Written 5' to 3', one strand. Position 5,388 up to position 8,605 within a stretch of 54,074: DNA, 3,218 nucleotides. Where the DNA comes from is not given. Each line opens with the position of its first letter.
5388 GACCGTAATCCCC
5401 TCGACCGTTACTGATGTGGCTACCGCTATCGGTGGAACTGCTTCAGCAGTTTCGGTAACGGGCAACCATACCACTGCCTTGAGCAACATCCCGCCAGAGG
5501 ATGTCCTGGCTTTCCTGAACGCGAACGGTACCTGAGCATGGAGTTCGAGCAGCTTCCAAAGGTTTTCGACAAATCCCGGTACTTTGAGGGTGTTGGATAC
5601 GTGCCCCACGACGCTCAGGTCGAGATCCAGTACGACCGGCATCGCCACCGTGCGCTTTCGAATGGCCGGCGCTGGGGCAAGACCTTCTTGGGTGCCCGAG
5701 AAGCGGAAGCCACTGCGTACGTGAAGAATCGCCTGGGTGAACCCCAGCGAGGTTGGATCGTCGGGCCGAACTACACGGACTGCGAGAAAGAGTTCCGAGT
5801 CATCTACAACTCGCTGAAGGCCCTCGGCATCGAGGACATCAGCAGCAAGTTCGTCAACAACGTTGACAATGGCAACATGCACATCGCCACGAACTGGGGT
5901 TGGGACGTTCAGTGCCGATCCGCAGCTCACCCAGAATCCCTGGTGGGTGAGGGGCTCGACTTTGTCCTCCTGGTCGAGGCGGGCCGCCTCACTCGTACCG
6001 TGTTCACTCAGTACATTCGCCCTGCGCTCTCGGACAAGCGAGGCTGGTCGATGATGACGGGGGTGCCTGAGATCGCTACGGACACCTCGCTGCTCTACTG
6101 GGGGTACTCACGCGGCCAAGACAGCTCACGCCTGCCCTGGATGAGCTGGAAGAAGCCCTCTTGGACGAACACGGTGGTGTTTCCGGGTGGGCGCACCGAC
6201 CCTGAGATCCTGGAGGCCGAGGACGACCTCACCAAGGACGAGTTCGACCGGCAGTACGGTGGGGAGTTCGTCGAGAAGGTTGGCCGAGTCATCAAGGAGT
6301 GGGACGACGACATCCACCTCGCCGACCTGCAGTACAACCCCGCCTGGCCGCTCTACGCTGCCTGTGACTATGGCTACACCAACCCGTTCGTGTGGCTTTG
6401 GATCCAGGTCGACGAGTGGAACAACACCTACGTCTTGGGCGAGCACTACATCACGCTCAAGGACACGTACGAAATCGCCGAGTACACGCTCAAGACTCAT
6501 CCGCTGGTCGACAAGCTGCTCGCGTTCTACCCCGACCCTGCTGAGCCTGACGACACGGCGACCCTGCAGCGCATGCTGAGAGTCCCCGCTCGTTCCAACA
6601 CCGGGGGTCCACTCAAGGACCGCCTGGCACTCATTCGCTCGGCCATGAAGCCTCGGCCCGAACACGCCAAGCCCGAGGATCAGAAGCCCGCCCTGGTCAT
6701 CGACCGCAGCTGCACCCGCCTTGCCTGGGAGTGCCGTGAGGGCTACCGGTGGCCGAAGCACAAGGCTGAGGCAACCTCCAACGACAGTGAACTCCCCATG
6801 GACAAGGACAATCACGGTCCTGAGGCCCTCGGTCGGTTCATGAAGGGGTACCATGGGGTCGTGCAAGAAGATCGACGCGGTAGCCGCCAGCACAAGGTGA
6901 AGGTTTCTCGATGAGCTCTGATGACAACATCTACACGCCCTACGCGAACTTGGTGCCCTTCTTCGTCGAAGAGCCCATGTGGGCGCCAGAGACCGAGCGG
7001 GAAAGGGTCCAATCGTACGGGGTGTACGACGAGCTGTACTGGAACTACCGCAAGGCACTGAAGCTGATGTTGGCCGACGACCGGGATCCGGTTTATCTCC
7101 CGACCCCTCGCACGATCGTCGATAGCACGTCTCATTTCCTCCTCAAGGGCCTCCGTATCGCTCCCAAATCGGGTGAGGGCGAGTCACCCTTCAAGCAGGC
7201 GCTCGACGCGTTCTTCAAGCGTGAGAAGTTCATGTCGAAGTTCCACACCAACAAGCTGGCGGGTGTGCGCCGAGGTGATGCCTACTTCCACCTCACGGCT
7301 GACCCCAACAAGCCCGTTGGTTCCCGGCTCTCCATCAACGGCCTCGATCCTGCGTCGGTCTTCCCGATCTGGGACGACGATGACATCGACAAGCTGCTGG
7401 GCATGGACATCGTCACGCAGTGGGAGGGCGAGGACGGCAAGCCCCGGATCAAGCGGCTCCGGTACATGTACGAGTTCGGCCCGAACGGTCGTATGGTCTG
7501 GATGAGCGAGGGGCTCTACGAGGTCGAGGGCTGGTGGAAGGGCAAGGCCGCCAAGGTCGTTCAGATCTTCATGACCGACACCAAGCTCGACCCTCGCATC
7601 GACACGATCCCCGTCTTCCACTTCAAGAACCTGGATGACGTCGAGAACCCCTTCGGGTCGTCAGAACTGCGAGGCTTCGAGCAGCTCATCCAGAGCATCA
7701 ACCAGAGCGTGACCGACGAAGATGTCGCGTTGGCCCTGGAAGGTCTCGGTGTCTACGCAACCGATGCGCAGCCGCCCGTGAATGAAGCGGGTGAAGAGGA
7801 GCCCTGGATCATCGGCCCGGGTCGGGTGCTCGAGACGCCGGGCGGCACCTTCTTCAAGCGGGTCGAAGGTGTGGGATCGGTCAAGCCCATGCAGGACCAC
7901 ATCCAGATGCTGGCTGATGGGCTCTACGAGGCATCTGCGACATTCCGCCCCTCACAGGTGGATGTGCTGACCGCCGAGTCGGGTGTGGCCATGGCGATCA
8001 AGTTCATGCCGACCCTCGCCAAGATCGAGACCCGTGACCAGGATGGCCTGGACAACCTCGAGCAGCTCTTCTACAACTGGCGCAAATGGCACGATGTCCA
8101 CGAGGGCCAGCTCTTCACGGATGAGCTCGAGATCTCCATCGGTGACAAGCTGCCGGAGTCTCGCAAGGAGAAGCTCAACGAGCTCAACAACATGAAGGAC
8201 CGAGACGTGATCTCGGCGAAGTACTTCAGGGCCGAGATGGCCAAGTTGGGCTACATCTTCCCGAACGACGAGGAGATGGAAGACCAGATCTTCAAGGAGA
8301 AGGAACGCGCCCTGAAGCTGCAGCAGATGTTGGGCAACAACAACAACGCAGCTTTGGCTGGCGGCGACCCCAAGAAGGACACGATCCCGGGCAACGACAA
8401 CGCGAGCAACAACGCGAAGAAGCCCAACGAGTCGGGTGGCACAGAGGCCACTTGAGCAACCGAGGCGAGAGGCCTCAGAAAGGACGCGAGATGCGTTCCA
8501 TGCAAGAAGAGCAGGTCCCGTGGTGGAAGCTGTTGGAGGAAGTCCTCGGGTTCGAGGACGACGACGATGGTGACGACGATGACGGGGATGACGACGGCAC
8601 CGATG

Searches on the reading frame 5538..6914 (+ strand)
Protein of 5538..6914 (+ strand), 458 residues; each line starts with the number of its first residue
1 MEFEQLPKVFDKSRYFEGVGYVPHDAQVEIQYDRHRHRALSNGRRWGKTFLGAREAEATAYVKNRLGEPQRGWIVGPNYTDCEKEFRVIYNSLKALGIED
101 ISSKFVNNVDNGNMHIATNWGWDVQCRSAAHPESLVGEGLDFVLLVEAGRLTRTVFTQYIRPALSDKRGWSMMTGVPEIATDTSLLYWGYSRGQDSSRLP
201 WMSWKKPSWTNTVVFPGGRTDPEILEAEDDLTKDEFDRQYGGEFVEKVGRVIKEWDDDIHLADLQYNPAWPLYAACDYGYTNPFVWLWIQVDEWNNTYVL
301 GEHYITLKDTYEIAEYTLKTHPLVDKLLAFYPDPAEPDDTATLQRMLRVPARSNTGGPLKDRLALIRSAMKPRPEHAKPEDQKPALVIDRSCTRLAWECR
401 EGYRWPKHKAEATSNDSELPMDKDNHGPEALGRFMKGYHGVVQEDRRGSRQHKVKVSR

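Call 11: search_protein_families(library=phrogs, proteins=[window:5538-6914:+], max_evalue=0.001)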
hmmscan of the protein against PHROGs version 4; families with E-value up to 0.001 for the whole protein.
window:5538-6914:+ (458 aa): 3 families
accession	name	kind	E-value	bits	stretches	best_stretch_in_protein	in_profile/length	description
phrog_2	-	head and packaging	2.9e-29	103.4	1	21-409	264-568/807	terminase large subunit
phrog_5653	-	head and packaging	2.3e-06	28.5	1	246-356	5-116/199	terminase large subunit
phrog_10250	-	head and packaging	1.4e-05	25.9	1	233-432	7-209/228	terminase large subunit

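Call 14: find_related_loci(query=window:5538-6914:+, collection=viral_contigs, flank=10000)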
Query window:5538-6914:+ (458 aa) in viral_contigs; peptide patterns used: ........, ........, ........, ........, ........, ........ (x = any residue, [..] = any of these).
72 stretches matched a pattern; 68 encode a relative of the query (tblastn E <= 1e-3); 68 distinct loci.
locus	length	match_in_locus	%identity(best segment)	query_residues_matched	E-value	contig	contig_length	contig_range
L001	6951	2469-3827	70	8-458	0e+0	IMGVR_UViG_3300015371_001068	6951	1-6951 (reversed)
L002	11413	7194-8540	70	8-458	0e+0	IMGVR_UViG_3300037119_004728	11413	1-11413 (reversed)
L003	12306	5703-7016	70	8-446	0e+0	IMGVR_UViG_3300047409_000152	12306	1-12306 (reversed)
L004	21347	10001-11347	69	8-458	0e+0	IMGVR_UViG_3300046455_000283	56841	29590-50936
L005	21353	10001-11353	65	7-458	0e+0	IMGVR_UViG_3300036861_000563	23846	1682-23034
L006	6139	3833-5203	66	1-458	0e+0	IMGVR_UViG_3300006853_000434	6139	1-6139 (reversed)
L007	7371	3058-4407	65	9-458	0e+0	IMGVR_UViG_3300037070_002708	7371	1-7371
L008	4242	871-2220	67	8-458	0e+0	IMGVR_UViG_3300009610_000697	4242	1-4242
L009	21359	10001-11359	68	5-458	0e+0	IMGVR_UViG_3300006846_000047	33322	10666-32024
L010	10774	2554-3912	68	5-458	0e+0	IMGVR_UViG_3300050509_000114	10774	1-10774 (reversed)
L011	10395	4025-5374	65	9-458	0e+0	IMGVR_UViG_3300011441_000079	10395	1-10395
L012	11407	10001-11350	65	9-458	0e+0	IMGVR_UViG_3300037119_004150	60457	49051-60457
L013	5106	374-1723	65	9-458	0e+0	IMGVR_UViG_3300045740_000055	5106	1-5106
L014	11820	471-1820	65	9-458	0e+0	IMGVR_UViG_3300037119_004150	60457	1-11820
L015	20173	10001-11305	66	9-444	0e+0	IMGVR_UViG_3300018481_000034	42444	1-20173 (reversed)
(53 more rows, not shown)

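Call 30: search_dna_similar(query=window:5538-6914:+, collection=phages, mode=protein, max_rows=30)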
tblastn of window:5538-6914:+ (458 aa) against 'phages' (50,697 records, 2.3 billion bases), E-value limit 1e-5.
Records with a match: 718; places in all: 718; records where one place covers at least 80% of the query: 649.
Best place of each record, by identity: 60-80% 1; <60% 717.
By first word of the organism name: Salmonella 266; Escherichia 130; Mycobacterium 72; Klebsiella 49; Gordonia 46; Microbacterium 38; Pelagibacter 23; Phage 13; Bacteriophage 11; Rhizobium 10; and 26 more.
By host as written in the record: - 70; Mycobacterium smegmatis mc2 155 44; Escherichia coli 41; Salmonella enterica subsp. enterica serovar Enteritidis PT1 39; Microbacterium foliorum NRRL B-24224 26; Gordonia rubripertincta NRRL B-16540 26; Salmonella sp. 24; Salmonella enterica 23; and 163 more.
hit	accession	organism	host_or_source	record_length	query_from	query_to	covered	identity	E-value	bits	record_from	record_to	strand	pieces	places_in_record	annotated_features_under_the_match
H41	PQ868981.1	Curtobacterium phage Shrew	Curtobacterium flaccumfaciens NRRL ...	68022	8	438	94%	63.2%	0e+0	575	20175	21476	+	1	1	46: terminase large subunit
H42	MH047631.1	Microbacterium phage Triscuit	Microbacterium foliorum NRRL B-24224 SEA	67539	8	458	98%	57.9%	3e-173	544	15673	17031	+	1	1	34: terminase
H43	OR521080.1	Microbacterium phage Huwbert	Microbacterium foliorum NRRL B-24224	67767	8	458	98%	57.9%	5e-173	543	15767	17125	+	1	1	35: terminase large subunit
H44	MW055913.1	Arthrobacter phage Wollypog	Arthrobacter globiformis B-2979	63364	6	451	97%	41.9%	2e-103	343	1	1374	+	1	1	1: terminase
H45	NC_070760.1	Arthrobacter phage Wollypog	Arthrobacter globiformis B-2979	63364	6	451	97%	41.9%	2e-103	343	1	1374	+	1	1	1: terminase large subunit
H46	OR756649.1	Micrococcus phage Kurnik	Micrococcus sp. 1247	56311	10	458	98%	39.2%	1e-91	310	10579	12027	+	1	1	terminase large subunit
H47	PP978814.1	Microbacterium phage Ajin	Microbacterium foliorum NRRL B-24224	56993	14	451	96%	39.0%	2e-87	297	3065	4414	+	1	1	11: terminase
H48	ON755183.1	Microbacterium phage Sparcetus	Microbacterium foliorum NRRL B-24224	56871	14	451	96%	39.0%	2e-87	297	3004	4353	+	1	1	11: terminase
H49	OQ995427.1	Microbacterium phage RikSengupta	Microbacterium foliorum NRRL B-24224 SEA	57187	14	451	96%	39.0%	1e-86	295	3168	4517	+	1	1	11: terminase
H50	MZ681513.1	Microbacterium phage TinyMiny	Microbacterium foliorum NRRL B-24224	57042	14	451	96%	38.7%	6e-87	296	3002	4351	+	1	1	11: terminase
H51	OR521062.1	Gordonia phage GOATification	Gordonia rubripertincta NRRL B-16540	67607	9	458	98%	37.4%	7e-89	301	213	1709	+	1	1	2: terminase | 3: portal protein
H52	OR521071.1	Gordonia phage Fulcrum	Gordonia rubripertincta NRRL B-16540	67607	9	458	98%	37.4%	7e-89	301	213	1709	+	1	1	2: terminase | 3: portal protein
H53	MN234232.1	Gordonia phage Sadboi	Gordonia rubripertincta NRRL B-16540 SEA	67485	9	458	98%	37.4%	8e-89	301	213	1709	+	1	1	2: terminase | 3: portal protein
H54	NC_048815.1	Gordonia phage Sadboi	Gordonia rubripertincta NRRL B-16540 SEA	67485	9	458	98%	37.4%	8e-89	301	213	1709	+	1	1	2: terminase | 3: portal protein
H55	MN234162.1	Gordonia phage GretelLyn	Gordonia rubripertincta NRRL B-16540 SEA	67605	9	458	98%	37.4%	8e-89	301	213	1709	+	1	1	2: terminase | 3: portal protein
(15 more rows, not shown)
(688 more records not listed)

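Call 31: get_annotated_region(hit=H42, flank=16000)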
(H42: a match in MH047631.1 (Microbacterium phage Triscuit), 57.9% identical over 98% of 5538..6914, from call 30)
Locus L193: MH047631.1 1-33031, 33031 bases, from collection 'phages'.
description: Microbacterium phage Triscuit, complete genome.
organism: Microbacterium phage Triscuit (NCBI taxid 2126721)
taxonomy: Viruses; Duplodnaviria; Heunggongvirae; Uroviricota; Caudoviricetes
host: Microbacterium foliorum NRRL B-24224 SEA; source: soil; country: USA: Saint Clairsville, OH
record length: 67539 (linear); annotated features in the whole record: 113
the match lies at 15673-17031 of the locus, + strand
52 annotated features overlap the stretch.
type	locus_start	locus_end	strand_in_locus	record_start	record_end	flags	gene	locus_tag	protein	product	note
CDS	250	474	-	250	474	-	1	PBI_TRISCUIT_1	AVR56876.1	MerR-like helix-turn-helix DNA binding protein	-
CDS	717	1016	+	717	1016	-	2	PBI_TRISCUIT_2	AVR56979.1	hypothetical protein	-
CDS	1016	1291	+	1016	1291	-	3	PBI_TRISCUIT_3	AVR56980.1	hypothetical protein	-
CDS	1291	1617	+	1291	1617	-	4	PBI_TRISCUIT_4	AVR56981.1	hypothetical protein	-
CDS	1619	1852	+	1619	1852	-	5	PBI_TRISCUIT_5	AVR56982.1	hypothetical protein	-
CDS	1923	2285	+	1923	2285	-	6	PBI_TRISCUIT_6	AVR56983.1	hypothetical protein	-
CDS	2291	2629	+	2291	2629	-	7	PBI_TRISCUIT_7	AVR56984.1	hypothetical protein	-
CDS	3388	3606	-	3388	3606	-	8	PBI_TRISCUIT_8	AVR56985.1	MerR-like helix-turn-helix DNA binding protein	-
CDS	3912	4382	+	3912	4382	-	9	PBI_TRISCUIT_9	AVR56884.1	hypothetical protein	-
CDS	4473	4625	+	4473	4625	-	10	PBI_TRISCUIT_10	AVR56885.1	hypothetical protein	-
CDS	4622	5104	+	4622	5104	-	11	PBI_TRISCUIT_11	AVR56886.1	hypothetical protein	-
CDS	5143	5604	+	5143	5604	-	12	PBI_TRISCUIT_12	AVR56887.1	hypothetical protein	-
CDS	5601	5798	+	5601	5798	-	13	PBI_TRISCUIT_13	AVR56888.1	hypothetical protein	-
CDS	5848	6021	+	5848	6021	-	14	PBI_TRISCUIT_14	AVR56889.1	hypothetical protein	-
CDS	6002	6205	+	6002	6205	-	15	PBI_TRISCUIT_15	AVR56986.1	hypothetical protein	-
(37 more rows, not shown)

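Call 32: get_annotated_region(hit=H41, flank=20000)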
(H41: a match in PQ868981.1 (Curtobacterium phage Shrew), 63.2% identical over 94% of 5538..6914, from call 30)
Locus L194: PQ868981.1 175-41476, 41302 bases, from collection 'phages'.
description: Curtobacterium phage Shrew, complete genome.
organism: Curtobacterium phage Shrew (NCBI taxid 3399725)
taxonomy: Viruses; Duplodnaviria; Heunggongvirae; Uroviricota; Caudoviricetes
host: Curtobacterium flaccumfaciens NRRL B-729 SEA; source: soil; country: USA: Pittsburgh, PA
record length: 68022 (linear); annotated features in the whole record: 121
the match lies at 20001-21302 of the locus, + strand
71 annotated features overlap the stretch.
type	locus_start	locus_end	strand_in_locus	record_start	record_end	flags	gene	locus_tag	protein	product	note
CDS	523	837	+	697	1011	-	1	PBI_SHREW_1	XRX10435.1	hypothetical protein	-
CDS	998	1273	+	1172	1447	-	2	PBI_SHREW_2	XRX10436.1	helix-turn-helix DNA binding protein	-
CDS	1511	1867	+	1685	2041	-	3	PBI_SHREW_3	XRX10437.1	hypothetical protein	-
CDS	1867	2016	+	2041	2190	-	4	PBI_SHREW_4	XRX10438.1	hypothetical protein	-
CDS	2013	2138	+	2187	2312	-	5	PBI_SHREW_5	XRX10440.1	hypothetical protein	-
CDS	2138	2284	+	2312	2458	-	6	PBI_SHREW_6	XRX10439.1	hypothetical protein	-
CDS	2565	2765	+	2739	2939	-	7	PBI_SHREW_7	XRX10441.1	hypothetical protein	-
CDS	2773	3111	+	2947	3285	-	8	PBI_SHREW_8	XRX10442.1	hypothetical protein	-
CDS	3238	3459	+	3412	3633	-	9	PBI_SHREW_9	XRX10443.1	hypothetical protein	-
CDS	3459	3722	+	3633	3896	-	10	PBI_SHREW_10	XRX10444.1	hypothetical protein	-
CDS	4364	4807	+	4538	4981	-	11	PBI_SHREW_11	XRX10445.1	hypothetical protein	-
CDS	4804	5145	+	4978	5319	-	12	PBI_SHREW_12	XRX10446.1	hypothetical protein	-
CDS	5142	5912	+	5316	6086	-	13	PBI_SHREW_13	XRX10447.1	hypothetical protein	-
CDS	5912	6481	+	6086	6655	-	14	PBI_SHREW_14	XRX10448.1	polynucleotide kinase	-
CDS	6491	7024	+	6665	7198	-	15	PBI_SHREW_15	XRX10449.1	hypothetical protein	-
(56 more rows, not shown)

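Call 53: search_dna_similar(query=window:5538-6914:+, collection=phages, mode=protein, max_rows=30, rows=spread)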
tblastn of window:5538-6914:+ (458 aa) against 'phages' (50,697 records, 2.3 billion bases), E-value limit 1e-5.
Records with a match: 718; places in all: 718; records where one place covers at least 80% of the query: 649.
Best place of each record, by identity: 60-80% 1; <60% 717.
By first word of the organism name: Salmonella 266; Escherichia 130; Mycobacterium 72; Klebsiella 49; Gordonia 46; Microbacterium 38; Pelagibacter 23; Phage 13; Bacteriophage 11; Rhizobium 10; and 26 more.
By host as written in the record: - 70; Mycobacterium smegmatis mc2 155 44; Escherichia coli 41; Salmonella enterica subsp. enterica serovar Enteritidis PT1 39; Microbacterium foliorum NRRL B-24224 26; Gordonia rubripertincta NRRL B-16540 26; Salmonella sp. 24; Salmonella enterica 23; and 163 more.
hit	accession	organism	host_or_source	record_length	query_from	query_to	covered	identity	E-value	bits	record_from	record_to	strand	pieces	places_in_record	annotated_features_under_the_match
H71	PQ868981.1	Curtobacterium phage Shrew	Curtobacterium flaccumfaciens NRRL ...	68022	8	438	94%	63.2%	0e+0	575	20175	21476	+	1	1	46: terminase large subunit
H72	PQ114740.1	Gordonia phage DaviePasture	Gordonia rubripertincta NRRL B-16540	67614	9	458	98%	37.2%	1e-88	300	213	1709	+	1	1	2: terminase | 3: portal protein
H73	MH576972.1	Gordonia phage Beyoncage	Gordonia terrae 3612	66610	8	456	98%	36.2%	2e-88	300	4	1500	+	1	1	1: terminase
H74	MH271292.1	Microbacterium phage AnnaSerena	Microbacterium foliorum NRRL B-24224 SEA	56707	16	458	97%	36.5%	5e-79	273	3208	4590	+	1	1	11: terminase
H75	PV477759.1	Mycobacterium phage JIND1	Mycobacterium sp.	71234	9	458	98%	34.5%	2e-69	245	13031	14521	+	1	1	terminase large subunit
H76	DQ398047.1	Mycobacterium phage PBI1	Mycobacterium sp.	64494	23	456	95%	33.3%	8e-71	249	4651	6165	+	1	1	8: hypothetical protein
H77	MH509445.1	Mycobacterium phage Cborch11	Mycobacterium smegmatis mc2 155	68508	21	458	96%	31.9%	1e-58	214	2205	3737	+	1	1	4: terminase large subunit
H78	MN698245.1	Pelagibacter phage HTVC111P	Candidatus Pelagibacter sp. HTCC7211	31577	27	432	89%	23.3%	4e-11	71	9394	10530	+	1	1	terminase large subunit | hypothetical protein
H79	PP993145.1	Escherichia phage phiP4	Escherichia coli EX3-6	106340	20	431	90%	22.9%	6e-8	62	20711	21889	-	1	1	terminase large subunit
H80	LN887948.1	Escherichia phage slur09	-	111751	20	431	90%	22.9%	6e-8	62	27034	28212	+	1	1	Terminase-like family protein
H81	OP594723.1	Salmonella phage PS3-1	Salmonella enterica subsp. enterica ...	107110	20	431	90%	22.9%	6e-8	61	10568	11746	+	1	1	terminase large subunit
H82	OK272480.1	Escherichia phage JLBYU40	Escherichia coli K-12 MG1655 del ...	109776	20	431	90%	22.9%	6e-8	61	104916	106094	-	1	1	putative terminase large subunit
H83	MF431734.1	Bacteriophage T5-like saus111K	pork sausage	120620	20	431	90%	22.9%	6e-8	61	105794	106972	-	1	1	terminase large subunit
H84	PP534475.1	Escherichia phage YJin-2024a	Escherichia coli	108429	20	431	90%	22.9%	7e-8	61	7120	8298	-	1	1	terminase large subunit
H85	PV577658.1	Escherichia phage vB_EcoS_MM-2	Escherichia coli K-12 (substrain W3110)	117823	20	431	90%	22.9%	7e-8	61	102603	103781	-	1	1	terminase large subunit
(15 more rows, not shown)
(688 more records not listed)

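Call 57: search_protein_families(library=pfam, proteins=[window:5538-6914:+], max_evalue=0.01)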
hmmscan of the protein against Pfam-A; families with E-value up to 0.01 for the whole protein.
window:5538-6914:+ (458 aa): 1 family
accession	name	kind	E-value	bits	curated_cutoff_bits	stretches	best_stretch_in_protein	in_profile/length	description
PF03237.21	Terminase_6N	-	0.0003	21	22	1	41-166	3-123/215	Terminase large subunit, T4likevirus-type, N-terminal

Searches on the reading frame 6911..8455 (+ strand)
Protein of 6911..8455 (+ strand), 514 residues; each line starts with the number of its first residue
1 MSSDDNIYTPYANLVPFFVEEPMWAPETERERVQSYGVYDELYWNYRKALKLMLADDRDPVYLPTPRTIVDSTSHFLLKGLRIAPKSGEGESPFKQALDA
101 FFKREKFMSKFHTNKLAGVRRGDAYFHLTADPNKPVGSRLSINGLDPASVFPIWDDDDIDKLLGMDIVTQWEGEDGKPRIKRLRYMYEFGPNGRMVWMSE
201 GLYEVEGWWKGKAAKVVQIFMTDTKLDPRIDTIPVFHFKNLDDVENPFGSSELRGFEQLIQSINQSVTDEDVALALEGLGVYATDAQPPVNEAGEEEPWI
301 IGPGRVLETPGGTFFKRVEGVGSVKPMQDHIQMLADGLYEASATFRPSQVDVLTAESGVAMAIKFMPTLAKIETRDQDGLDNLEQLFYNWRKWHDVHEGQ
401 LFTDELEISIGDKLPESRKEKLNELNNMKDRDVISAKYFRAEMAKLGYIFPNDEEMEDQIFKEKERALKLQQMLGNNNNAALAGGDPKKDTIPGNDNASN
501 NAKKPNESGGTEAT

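Call 11: search_protein_families(library=phrogs, proteins=[window:6911-8455:+], max_evalue=0.001)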
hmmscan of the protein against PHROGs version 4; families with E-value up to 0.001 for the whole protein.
window:6911-8455:+ (514 aa): 4 families
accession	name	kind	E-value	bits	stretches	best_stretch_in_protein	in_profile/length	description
phrog_64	-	head and packaging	2.1e-37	129.8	1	32-500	89-530/547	portal protein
phrog_533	-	head and packaging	1e-07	31.9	1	342-464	360-473/495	portal protein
phrog_145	-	head and packaging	1.3e-06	28.4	1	287-480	287-482/493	portal protein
phrog_104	-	head and packaging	3e-06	27.1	1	97-338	121-345/550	portal protein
